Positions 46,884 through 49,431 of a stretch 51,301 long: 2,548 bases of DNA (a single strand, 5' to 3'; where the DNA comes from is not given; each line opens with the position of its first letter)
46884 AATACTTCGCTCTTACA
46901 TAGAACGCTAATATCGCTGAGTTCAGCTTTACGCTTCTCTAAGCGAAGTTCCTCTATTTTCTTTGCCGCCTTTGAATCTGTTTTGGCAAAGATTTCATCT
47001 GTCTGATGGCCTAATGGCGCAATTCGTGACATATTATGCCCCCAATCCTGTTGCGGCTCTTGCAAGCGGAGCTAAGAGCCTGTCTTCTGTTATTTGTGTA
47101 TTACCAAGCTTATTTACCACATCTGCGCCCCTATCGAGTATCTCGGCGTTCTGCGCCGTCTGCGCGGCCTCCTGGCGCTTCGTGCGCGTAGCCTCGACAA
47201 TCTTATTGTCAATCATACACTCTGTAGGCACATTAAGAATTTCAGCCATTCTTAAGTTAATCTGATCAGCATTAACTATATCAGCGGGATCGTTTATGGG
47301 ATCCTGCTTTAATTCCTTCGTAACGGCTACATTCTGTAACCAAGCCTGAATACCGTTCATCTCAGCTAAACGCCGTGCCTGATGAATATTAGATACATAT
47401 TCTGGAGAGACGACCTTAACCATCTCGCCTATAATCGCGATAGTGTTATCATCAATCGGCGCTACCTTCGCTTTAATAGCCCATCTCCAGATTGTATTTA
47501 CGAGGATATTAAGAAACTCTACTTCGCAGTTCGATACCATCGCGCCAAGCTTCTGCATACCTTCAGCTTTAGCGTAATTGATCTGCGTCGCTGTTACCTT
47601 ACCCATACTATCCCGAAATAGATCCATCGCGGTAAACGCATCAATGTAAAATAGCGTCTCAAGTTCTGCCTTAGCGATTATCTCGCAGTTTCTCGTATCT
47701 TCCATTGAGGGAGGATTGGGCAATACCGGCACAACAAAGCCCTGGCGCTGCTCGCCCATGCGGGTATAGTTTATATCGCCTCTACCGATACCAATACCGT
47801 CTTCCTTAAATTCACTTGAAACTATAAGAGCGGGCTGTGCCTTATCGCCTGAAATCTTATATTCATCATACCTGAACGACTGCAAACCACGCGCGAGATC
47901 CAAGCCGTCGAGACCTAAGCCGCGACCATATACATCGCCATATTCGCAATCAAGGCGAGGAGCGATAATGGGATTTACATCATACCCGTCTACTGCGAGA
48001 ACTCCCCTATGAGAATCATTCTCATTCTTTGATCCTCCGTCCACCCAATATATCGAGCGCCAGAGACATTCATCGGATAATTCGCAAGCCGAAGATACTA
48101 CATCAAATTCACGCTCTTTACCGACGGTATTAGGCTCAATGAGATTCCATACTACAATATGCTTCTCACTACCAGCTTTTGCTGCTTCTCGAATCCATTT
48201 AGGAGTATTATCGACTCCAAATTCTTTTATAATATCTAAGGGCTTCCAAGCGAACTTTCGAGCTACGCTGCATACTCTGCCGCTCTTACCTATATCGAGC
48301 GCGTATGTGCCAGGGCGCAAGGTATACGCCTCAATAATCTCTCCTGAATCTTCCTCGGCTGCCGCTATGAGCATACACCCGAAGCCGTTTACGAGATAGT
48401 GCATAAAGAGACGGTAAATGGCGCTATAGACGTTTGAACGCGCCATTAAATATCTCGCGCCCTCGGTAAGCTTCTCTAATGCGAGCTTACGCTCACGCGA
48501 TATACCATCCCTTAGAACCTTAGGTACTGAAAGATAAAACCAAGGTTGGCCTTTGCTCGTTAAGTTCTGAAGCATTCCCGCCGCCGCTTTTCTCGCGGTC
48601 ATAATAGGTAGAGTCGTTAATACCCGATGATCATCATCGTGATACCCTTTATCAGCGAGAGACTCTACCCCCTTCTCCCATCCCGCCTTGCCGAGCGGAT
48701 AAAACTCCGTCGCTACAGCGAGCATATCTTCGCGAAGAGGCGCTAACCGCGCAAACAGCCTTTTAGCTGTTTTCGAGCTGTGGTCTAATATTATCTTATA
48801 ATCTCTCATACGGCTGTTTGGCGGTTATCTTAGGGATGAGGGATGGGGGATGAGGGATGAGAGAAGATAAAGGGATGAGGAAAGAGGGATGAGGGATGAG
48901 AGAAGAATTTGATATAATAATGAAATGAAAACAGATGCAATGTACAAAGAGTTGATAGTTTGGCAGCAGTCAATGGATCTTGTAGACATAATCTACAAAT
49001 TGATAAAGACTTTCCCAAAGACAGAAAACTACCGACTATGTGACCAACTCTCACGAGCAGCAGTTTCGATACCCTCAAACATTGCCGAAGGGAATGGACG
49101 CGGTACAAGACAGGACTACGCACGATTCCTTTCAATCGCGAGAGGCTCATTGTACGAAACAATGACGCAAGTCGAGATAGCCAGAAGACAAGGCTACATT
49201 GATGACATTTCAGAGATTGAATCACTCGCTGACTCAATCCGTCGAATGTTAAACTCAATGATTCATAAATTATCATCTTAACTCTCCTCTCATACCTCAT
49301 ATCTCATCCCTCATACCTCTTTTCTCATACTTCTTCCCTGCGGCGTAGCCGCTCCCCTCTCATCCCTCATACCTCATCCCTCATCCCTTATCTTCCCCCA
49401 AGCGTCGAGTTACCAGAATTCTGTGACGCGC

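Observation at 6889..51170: Identical 15-bp core and equal 31-codon leaders at two recombinase-proximal junctions of IVGY genes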

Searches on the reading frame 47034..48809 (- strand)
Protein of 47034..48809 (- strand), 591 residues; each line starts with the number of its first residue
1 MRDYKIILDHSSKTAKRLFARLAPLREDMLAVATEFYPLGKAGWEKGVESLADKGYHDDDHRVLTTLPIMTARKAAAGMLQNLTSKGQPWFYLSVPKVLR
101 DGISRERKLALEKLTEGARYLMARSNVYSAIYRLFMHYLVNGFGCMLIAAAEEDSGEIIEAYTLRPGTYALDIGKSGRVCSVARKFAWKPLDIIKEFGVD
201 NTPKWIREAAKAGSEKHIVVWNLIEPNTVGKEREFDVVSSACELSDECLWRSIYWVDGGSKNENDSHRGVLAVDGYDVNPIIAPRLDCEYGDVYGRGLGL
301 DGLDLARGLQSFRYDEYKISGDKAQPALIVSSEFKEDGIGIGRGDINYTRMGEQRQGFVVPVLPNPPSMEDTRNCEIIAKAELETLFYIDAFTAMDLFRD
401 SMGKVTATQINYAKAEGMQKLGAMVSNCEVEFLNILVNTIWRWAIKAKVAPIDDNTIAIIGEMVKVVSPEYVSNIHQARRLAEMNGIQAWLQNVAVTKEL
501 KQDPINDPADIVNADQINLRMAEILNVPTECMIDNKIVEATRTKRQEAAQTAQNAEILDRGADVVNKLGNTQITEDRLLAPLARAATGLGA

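Call 18: search_protein_families(library=phrogs, max_evalue=0.001, proteins=[window:47034-48809:-])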
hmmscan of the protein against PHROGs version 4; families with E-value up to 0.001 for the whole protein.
window:47034-48809:- (591 aa): 4 families
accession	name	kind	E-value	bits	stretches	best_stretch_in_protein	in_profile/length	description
phrog_332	-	connector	3.4e-57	195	1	59-579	56-554/560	head-tail adaptor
phrog_21643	-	unknown function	2.4e-13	50.8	1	382-572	75-252/268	-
phrog_21528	-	unknown function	5.8e-13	49.8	1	60-228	53-217/224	-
phrog_449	-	connector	6.9e-07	29.1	0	66-227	57-197/520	head-tail adaptor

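Call 100: find_related_loci(query=window:47034-48809:-, collection=viral_contigs, flank=10000)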
Query window:47034-48809:- (591 aa) in viral_contigs; peptide patterns used: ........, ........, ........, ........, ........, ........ (x = any residue, [..] = any of these).
4 stretches matched a pattern; 3 encode a relative of the query (tblastn E <= 1e-3); 3 distinct loci.
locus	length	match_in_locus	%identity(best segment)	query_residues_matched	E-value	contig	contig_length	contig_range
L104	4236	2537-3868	22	69-545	1e-16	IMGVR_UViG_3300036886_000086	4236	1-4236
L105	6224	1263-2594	21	69-545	5e-13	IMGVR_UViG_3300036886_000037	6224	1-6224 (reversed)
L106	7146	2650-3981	21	69-545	7e-13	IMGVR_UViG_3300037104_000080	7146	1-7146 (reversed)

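Call 101: search_dna_similar(query=window:47034-48809:-, collection=phages, mode=protein, max_rows=8)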
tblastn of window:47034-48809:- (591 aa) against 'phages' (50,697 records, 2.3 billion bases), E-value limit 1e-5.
Records with a match: 117; places in all: 117; records where one place covers at least 80% of the query: 99.
Best place of each record, by identity: <60% 117.
By first word of the organism name: Pelagibacter 21; Pseudomonas 16; Xanthomonas 15; Escherichia 14; Salmonella 12; Vibrio 6; Bordetella 5; Caudoviricetes 5; Klebsiella 4; Caulobacter 4; and 11 more.
By host as written in the record: - 20; Candidatus Pelagibacter ubique HTCC1062 14; Xanthomonas albilineans CFBP2523 6; Pseudomonas aeruginosa PA14 5; Escherichia coli O157:H7 4; Xanthomonas citri 4; Candidatus Pelagibacter sp. HTCC1062 4; Salmonella enterica subsp. enterica serovar Heidelberg 3; and 40 more.
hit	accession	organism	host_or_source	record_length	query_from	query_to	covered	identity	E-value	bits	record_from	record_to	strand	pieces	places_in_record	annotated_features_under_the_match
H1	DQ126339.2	Escherichia phage phiV10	Escherichia coli O157:H7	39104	7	585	98%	23.4%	3e-22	107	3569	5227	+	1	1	putative head-to-tail-joining protein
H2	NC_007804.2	Escherichia phage phiV10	Escherichia coli O157:H7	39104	7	585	98%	23.4%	3e-22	107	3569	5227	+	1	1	head-tail adaptor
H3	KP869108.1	Escherichia coli O157 typing phage 10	Escherichia coli O157:H7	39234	7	585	98%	23.4%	3e-22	107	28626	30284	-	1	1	head to tail connecting protein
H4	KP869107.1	Escherichia coli O157 typing phage 9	Escherichia coli O157:H7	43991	7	585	98%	23.4%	3e-22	107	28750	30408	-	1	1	head to tail connecting protein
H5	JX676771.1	Pseudomonas phage AF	soil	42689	60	586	89%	25.3%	4e-29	129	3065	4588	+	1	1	putative head-to-tail-connector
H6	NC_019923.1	Pseudomonas phage AF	soil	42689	60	586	89%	25.3%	4e-29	129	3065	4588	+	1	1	head-tail adaptor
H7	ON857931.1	Pseudomonas phage vB_PaeP_FBPa19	Pseudomonas sp.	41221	51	582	90%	24.5%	3e-16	89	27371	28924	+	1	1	hypothetical protein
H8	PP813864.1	Pseudomonas phage vB_PaeP_FBPa42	Pseudomonas sp.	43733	51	582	90%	24.5%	3e-16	89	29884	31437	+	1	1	hypothetical protein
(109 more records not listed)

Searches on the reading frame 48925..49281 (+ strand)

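Call 61: search_protein_families(library=pfam, max_evalue=0.01, proteins=[window:48925-49281:+])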
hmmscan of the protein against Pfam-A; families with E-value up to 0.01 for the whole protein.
window:48925-49281:+ (118 aa): 2 families
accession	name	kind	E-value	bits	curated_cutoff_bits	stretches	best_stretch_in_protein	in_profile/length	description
PF05635.17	23S_rRNA_IVP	-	1e-38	132.3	33.8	1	8-111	1-106/106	23S rRNA-intervening sequence protein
PF22296.2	bAvd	-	0.00032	21.6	40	1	10-61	1-52/107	bAvd-like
